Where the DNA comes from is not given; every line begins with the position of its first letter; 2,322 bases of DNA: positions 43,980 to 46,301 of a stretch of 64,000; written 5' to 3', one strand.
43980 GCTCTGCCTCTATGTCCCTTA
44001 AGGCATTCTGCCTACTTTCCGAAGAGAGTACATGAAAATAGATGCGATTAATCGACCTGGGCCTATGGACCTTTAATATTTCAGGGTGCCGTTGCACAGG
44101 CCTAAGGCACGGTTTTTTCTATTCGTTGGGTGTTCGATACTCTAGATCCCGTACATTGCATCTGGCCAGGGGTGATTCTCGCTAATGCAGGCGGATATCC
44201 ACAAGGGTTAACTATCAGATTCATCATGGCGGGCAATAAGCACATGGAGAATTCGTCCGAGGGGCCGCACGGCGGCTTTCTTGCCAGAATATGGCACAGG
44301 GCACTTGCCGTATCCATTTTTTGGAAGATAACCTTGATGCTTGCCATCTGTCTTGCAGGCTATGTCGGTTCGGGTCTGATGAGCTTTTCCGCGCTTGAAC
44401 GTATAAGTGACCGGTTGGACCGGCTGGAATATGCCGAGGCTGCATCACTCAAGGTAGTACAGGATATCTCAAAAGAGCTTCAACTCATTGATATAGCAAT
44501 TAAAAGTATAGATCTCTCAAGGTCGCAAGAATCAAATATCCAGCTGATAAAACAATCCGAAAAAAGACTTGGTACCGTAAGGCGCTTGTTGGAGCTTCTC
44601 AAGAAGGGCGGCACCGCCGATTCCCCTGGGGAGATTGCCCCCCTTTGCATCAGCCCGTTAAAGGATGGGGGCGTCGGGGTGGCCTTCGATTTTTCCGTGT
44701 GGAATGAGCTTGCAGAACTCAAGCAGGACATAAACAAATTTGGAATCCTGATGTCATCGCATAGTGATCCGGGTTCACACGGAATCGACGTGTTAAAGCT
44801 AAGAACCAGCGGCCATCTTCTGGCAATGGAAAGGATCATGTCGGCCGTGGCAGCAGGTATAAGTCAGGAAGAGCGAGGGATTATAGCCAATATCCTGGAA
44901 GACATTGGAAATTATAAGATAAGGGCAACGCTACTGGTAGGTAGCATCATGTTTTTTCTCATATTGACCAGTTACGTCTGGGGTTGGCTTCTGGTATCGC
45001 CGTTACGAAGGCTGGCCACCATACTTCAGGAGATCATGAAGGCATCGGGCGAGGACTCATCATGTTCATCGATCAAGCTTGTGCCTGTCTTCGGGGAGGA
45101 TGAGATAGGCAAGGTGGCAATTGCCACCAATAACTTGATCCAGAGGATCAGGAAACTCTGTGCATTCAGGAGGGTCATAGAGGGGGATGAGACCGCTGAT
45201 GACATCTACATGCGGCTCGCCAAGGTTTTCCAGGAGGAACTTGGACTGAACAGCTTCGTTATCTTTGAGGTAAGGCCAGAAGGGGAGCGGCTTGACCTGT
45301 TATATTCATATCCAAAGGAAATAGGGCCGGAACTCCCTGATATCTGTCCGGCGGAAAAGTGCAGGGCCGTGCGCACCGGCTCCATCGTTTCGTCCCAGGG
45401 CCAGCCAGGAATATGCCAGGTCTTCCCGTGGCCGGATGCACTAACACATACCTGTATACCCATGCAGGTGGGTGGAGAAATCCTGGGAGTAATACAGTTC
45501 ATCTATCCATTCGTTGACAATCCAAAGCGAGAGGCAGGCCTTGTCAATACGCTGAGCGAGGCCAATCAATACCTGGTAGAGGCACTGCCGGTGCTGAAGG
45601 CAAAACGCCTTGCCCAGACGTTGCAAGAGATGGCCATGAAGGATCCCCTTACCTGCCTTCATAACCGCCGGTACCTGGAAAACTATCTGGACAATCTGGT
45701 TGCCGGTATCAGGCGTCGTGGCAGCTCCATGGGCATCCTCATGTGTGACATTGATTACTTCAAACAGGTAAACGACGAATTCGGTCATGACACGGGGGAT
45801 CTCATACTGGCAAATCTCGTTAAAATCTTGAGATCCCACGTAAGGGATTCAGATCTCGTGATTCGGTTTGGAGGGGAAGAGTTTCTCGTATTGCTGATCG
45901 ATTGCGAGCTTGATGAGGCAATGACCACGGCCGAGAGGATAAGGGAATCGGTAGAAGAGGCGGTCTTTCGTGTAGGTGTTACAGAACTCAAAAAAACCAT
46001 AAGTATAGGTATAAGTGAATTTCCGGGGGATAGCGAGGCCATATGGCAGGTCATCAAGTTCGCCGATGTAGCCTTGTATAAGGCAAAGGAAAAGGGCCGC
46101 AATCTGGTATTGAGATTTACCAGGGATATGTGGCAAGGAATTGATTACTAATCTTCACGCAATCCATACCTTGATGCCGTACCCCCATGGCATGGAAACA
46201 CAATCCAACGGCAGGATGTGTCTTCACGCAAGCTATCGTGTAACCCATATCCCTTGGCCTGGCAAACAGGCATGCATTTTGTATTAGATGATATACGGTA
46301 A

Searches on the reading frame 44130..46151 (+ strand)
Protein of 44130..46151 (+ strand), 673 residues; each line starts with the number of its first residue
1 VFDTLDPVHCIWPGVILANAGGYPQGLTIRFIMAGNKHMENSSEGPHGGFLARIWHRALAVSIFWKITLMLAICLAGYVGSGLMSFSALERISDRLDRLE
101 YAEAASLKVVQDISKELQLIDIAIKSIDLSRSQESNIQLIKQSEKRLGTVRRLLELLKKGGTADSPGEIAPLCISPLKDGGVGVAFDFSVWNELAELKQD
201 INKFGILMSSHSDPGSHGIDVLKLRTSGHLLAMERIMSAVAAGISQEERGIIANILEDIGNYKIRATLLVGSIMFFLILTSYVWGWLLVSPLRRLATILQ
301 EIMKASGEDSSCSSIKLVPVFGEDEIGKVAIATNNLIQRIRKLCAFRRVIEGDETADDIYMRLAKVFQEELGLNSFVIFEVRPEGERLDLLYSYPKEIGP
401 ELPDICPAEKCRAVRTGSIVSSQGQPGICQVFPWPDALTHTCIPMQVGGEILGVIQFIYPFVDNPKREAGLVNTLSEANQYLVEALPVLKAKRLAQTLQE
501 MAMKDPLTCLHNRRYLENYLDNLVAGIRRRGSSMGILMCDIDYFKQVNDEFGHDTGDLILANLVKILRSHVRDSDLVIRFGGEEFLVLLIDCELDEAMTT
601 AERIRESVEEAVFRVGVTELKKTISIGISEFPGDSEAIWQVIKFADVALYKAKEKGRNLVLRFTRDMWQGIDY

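Call 45: search_protein_families(library=pfam, proteins=[window:44130-46151:+], max_evalue=0.001)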
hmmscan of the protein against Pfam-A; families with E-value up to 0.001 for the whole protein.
window:44130-46151:+ (673 aa): 1 family
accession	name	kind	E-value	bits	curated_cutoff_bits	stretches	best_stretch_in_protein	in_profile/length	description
PF00990.26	GGDEF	-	5.1e-46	156.8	23.8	1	502-658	1-160/161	Diguanylate cyclase, GGDEF domain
